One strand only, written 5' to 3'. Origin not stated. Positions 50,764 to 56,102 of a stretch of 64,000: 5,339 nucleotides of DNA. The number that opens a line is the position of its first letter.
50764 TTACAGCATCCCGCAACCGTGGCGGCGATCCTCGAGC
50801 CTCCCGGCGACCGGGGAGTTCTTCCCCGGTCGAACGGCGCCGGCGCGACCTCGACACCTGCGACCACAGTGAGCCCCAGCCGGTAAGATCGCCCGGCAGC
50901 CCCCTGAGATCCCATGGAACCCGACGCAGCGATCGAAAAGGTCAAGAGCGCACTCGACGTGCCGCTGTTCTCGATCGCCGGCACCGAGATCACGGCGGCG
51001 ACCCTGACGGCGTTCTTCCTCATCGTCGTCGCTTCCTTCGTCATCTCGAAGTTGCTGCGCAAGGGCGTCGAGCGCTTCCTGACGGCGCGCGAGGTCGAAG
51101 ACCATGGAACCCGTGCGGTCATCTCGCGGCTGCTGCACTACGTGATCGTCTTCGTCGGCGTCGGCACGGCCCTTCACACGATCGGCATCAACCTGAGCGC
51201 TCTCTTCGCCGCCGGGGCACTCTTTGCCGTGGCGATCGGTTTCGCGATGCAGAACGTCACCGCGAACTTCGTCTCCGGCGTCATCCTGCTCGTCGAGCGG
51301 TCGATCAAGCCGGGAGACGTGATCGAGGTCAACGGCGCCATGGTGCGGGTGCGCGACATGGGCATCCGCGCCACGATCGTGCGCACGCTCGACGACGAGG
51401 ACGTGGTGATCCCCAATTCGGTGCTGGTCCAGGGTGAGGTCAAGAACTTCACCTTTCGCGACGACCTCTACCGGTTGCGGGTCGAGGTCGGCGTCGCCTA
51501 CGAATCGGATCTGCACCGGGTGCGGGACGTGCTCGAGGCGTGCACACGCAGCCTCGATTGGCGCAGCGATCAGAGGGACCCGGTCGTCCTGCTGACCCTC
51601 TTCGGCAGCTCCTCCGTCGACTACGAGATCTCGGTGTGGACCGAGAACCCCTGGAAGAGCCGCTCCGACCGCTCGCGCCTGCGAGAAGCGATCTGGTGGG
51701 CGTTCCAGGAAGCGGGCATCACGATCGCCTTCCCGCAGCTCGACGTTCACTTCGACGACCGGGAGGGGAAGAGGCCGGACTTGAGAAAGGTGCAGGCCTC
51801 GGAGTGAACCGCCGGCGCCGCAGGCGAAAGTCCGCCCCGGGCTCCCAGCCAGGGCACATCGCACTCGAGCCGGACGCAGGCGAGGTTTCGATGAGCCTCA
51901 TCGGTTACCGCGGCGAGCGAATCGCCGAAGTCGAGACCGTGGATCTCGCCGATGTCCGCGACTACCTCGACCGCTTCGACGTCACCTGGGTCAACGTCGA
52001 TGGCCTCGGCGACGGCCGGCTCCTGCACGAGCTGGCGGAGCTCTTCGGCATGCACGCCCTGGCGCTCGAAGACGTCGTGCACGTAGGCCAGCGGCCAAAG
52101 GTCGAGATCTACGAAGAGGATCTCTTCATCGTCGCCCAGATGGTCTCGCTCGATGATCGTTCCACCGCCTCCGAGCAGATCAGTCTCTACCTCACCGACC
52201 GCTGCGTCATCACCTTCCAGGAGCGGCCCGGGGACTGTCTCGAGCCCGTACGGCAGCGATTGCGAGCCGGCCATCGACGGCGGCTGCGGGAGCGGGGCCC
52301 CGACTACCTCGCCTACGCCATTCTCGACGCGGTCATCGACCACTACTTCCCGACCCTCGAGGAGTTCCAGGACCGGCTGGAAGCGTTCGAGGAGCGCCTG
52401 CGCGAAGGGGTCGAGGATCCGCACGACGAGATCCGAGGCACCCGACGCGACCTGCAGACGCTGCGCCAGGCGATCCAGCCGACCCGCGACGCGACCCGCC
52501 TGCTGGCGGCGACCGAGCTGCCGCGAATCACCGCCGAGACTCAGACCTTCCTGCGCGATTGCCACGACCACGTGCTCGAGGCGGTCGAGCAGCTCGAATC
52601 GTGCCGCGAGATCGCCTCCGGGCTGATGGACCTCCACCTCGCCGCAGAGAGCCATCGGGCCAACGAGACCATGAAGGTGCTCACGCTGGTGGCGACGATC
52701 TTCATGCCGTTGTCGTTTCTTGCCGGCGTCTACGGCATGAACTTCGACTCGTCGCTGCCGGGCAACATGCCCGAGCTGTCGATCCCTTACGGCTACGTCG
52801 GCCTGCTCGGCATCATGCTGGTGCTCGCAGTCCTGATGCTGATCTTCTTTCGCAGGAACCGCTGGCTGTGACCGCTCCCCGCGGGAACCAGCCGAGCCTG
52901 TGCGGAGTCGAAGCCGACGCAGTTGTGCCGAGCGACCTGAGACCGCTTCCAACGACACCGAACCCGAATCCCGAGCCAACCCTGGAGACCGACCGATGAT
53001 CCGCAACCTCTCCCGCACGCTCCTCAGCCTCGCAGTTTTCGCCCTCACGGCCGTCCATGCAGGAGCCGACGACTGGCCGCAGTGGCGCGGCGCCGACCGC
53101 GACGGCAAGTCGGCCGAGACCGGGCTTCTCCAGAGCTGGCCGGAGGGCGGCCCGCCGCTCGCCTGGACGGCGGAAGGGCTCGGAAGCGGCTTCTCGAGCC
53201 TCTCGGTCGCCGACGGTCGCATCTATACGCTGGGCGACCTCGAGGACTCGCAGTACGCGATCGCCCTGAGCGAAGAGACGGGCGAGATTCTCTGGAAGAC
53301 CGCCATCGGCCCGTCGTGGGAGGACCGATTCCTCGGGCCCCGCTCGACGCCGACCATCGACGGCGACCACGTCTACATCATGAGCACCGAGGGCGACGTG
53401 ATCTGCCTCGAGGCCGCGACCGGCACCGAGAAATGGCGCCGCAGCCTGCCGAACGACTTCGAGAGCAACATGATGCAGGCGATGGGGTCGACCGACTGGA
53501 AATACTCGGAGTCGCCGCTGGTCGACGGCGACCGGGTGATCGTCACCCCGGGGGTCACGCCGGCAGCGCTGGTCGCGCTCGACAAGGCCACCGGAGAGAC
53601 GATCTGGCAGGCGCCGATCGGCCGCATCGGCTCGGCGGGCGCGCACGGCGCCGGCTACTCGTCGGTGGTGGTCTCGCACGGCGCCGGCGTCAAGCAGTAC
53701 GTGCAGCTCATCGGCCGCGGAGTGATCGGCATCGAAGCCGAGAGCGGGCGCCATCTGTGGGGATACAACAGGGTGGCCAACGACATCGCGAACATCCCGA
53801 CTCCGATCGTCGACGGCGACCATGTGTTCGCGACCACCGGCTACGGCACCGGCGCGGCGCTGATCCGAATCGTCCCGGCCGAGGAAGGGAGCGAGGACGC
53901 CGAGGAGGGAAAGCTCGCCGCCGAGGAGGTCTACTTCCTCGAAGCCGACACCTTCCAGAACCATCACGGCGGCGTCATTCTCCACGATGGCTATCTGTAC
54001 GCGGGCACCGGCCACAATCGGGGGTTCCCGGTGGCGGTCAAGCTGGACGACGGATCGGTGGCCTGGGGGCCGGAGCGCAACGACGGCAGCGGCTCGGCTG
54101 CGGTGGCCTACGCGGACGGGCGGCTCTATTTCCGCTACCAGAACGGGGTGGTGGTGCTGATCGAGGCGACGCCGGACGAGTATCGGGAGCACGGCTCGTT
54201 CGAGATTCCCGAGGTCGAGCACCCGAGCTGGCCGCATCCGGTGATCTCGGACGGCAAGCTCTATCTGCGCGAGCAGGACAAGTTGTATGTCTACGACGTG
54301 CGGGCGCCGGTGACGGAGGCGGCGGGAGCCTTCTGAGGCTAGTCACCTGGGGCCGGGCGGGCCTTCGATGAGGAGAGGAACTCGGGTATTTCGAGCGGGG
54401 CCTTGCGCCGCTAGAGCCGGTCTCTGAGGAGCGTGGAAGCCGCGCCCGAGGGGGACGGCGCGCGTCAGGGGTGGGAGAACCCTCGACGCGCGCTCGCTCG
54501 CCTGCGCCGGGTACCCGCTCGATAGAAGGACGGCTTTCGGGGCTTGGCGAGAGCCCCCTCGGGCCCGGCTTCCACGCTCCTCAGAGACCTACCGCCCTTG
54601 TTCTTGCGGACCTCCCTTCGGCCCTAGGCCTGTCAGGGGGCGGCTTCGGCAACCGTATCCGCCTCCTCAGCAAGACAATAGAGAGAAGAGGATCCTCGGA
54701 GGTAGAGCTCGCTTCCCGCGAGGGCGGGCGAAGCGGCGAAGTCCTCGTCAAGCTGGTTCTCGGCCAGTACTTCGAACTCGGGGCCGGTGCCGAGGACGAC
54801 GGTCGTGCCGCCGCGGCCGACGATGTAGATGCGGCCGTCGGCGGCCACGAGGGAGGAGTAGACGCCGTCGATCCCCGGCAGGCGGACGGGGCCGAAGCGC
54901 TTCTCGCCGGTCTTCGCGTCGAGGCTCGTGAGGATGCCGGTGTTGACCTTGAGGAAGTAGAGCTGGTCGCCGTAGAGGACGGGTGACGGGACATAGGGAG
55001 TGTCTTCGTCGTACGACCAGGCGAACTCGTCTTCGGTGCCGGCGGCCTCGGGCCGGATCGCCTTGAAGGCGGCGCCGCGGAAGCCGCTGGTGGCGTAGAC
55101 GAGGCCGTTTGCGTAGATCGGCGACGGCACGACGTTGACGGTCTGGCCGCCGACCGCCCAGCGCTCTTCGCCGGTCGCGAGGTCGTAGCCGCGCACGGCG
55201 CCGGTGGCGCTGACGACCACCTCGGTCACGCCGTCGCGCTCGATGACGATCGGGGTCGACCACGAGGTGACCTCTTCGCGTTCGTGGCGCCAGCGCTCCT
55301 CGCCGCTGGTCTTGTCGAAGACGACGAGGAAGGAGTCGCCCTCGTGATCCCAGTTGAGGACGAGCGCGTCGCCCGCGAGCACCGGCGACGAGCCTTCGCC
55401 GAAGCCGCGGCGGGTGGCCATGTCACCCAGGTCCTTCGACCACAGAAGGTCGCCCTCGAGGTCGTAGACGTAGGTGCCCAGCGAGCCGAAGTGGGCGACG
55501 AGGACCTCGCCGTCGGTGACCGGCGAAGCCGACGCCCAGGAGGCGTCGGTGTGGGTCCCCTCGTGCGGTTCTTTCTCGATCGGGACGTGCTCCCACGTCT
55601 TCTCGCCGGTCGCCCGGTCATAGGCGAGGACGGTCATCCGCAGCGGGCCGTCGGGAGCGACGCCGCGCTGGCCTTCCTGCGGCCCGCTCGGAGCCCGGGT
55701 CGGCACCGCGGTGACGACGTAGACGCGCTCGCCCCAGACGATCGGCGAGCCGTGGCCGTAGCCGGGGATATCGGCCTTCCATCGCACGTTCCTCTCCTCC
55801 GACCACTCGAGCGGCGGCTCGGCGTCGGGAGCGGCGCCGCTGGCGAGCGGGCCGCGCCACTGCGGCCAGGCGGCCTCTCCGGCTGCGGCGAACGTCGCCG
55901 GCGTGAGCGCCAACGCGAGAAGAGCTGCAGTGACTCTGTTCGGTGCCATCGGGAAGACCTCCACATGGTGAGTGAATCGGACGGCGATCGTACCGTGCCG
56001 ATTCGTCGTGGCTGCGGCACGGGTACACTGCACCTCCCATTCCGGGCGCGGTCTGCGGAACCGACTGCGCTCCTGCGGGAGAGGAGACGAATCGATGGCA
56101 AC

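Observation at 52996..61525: Cluster of four paralogous WPQWRG-type PQQ-like beta-propeller exoproteins with an adenylate-forming enzyme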

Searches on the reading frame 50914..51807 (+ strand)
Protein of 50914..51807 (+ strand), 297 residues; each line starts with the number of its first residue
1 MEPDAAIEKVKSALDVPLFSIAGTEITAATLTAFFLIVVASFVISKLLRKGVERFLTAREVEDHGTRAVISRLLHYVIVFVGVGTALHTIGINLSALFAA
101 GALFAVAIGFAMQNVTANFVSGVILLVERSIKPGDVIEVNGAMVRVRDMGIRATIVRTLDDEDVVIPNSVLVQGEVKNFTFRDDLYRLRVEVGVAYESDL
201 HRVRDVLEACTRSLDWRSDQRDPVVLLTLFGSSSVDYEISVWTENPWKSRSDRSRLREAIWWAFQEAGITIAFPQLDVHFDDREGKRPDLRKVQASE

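Call 51: search_protein_families(library=pfam, proteins=[window:50914-51807:+], max_evalue=0.001)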
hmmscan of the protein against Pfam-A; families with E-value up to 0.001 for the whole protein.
window:50914-51807:+ (297 aa): 3 families
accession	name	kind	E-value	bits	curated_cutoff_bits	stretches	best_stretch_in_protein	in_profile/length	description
PF00924.24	MS_channel_2nd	-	3.6e-19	69.1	20.2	1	114-180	1-67/68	Mechanosensitive ion channel, beta-domain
PF21082.3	MS_channel_3rd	-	2.5e-08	34.7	21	1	189-271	2-88/88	Mechanosensitive ion channel MscS, C-terminal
PF21088.3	MS_channel_1st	-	3.3e-07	30.6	23.1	1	74-113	3-42/42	Mechanosensitive ion channel, transmembrane helices 2/3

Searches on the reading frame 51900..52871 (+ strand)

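Call 51: search_protein_families(library=pfam, proteins=[window:51900-52871:+], max_evalue=0.001)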
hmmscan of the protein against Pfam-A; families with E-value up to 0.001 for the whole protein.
window:51900-52871:+ (323 aa): 1 family
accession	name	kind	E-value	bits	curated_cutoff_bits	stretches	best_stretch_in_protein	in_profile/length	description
PF01544.23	CorA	-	1.1e-64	219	27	1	28-319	4-292/292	CorA-like Mg2+ transporter protein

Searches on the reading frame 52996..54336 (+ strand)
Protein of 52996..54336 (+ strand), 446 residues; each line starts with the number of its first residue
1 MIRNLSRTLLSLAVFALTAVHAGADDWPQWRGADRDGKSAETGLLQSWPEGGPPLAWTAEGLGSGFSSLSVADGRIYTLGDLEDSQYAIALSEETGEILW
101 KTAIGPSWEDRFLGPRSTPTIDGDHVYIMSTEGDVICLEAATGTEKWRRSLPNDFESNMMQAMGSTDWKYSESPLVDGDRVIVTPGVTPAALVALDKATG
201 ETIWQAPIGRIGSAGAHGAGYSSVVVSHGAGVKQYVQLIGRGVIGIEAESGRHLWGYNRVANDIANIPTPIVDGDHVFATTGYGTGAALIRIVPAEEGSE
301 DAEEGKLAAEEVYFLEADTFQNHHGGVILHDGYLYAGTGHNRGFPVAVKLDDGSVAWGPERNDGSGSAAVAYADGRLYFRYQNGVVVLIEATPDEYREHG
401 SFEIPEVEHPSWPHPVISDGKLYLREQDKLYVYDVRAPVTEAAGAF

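Call 3: search_protein_families(library=pfam, proteins=[window:52996-54336:+], max_evalue=0.01)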
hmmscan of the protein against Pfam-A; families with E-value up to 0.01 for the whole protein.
window:52996-54336:+ (446 aa): 3 families
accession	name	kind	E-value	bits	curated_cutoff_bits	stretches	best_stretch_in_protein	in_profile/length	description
PF13360.13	PQQ_2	-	4.8e-31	108.6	27.6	1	89-357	6-231/233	Outer membrane protein assembly factor BamB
PF01011.28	PQQ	-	7.1e-10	38.6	26.7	1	116-203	50-137/595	Glucose/ethanol/alcohol dehydrogenase, beta-propeller domain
PF13570.13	Beta-prop_ACSF4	-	3.9e-06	26.9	133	1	124-205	20-86/329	Beta-alanine-activating enzyme, beta-propeller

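Call 4: search_protein_families(library=ncbifam, proteins=[window:52996-54336:+], max_evalue=0.01)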
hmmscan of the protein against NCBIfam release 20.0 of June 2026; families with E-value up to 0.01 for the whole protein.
window:52996-54336:+ (446 aa): 7 families
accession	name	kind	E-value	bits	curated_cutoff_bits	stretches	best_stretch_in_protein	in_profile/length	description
TIGR03300.1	assembly_YfgL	equivalog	2.3e-15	56.2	285.2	1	97-389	41-294/377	outer membrane protein assembly factor BamB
NF008351.0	PRK11138.1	equivalog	4.9e-13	48.3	423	1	95-209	43-150/394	outer membrane protein assembly factor BamB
TIGR03075.1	PQQ_enz_alc_DH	subfamily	1.5e-08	33.8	480.05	1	114-211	60-151/530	PQQ-dependent dehydrogenase, methanol/ethanol family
TIGR04528.1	acido_non_PQQ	subfamily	1.5e-07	30.6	650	1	83-231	66-204/493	acido-empty-quinoprotein group A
NF053615.1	SerThrKinAfsKStmc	equivalog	5.9e-07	28.5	1300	1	188-289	581-679/809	protein serine/threonine kinase AfsK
TIGR03074.1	PQQ_membr_DH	subfamily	2.6e-05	22.3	832.65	1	117-201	207-300/783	membrane-bound PQQ-dependent dehydrogenase, glucose/quinate/shikimate family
NF041516.1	PA2928_fam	subfamily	0.005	16.3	70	0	87-116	70-101/376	PA2928 family protein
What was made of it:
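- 52996..54336 (+): PropA: exported PQQ_2-type beta-propeller, 446 aa, WPQWRG at aa 27-32. BamB model TIGR03300 only 56 bits against a cutoff of 285 (calls 3, 4).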

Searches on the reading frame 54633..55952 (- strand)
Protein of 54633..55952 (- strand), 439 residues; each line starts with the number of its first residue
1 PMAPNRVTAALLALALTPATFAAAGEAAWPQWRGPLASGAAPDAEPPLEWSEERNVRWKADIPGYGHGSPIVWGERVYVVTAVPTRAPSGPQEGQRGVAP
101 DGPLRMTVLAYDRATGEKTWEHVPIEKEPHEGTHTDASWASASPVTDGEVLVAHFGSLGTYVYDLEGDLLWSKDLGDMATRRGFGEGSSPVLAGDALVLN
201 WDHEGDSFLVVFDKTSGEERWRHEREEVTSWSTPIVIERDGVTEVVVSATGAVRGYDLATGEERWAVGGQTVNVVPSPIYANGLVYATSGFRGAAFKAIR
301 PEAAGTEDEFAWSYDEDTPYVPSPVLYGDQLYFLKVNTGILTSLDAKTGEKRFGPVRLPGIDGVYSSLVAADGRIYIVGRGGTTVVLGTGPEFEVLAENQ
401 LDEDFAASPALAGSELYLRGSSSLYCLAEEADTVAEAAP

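Call 3: search_protein_families(library=pfam, proteins=[window:54633-55952:-], max_evalue=0.01)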
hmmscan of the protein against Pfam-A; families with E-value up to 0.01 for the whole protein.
window:54633-55952:- (439 aa): 3 families
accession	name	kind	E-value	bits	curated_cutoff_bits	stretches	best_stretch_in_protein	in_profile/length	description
PF13360.13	PQQ_2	-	5.1e-21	75.8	27.6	2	209-352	5-141/233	Outer membrane protein assembly factor BamB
PF01011.28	PQQ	-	7.3e-09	35.3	26.7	0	107-142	191-226/595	Glucose/ethanol/alcohol dehydrogenase, beta-propeller domain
PF13570.13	Beta-prop_ACSF4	-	6.4e-06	26.2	133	1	143-380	96-320/329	Beta-alanine-activating enzyme, beta-propeller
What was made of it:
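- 54633..55949 (-): PropB: exported PQQ_2-type beta-propeller, 438 aa, WPQWRG after the signal peptide. Convergent with PropA and divergent from the membrane-protein gene. Pfam PQQ_2 75.8 bits (call 3).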

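Call 4: search_protein_families(library=ncbifam, proteins=[window:54633-55952:-], max_evalue=0.01)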
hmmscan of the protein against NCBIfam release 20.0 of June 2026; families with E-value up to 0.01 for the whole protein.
window:54633-55952:- (439 aa): 5 families
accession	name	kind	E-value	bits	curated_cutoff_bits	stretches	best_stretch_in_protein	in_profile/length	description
TIGR03300.1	assembly_YfgL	equivalog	4.6e-08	32.1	285.2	1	162-274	80-178/377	outer membrane protein assembly factor BamB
NF008351.0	PRK11138.1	equivalog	2.4e-06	26.3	423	0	166-270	88-189/394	outer membrane protein assembly factor BamB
TIGR03075.1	PQQ_enz_alc_DH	subfamily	0.00012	20.8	480.05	0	306-363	452-509/530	PQQ-dependent dehydrogenase, methanol/ethanol family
TIGR04528.1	acido_non_PQQ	subfamily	0.00025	19.9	650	0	205-266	110-178/493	acido-empty-quinoprotein group A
TIGR03074.1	PQQ_membr_DH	subfamily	0.0013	16.6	832.65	0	205-252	719-766/783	membrane-bound PQQ-dependent dehydrogenase, glucose/quinate/shikimate family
